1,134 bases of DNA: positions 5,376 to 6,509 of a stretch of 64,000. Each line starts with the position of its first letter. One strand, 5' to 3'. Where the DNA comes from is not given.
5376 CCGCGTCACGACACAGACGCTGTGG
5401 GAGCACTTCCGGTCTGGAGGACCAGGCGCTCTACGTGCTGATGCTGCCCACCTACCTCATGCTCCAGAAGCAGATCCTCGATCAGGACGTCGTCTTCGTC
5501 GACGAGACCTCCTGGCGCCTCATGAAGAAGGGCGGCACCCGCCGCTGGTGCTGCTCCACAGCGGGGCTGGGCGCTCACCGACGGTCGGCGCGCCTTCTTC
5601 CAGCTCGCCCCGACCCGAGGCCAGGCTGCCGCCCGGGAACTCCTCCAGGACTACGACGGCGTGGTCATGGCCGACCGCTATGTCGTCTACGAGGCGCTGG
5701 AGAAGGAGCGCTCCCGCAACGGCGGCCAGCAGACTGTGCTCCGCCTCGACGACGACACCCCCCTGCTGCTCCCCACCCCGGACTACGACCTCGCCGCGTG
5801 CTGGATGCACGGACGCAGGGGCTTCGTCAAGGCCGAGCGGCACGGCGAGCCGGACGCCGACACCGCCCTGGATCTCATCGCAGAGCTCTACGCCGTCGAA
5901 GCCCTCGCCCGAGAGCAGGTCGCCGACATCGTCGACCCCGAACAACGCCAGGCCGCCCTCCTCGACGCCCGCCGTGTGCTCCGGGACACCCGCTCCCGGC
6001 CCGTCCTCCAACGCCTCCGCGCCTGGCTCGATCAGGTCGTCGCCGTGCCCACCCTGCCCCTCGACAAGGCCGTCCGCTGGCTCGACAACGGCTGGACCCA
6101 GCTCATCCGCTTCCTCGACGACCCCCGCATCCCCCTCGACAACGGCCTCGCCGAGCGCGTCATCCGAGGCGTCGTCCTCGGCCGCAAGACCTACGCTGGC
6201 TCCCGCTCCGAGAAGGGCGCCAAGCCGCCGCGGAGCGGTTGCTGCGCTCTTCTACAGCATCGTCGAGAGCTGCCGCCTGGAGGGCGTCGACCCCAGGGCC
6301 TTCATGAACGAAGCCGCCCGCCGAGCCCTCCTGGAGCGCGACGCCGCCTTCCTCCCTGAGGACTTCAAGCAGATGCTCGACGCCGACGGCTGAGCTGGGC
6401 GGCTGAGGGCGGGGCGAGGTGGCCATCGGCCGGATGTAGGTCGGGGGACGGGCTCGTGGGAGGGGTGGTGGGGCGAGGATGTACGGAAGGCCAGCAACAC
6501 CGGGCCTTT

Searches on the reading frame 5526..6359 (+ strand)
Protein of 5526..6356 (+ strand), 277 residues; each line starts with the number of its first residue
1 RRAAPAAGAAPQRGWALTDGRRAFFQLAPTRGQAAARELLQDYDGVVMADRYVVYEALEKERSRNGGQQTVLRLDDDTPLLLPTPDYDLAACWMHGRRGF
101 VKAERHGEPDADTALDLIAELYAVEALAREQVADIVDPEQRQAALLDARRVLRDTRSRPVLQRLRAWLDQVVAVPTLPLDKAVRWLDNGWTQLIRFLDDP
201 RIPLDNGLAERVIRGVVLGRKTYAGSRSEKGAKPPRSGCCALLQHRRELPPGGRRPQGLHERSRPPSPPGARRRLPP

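Call 13: search_protein_families(library=pfam, proteins=[window:5661-6359:+], max_evalue=0.001)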
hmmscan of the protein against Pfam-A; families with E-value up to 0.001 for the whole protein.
window:5661-6359:+ (232 aa): 1 family
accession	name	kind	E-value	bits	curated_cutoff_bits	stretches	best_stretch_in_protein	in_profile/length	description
PF03050.20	DDE_Tnp_IS66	-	8.6e-32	111.1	23.1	1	2-188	130-283/284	Transposase IS66 family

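Call 66: search_protein_families(library=padloc, proteins=[window:5526-6356:+], max_evalue=0.01)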
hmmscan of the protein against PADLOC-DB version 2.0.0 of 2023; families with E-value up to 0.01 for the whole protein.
window:5526-6356:+ (277 aa): 0 families
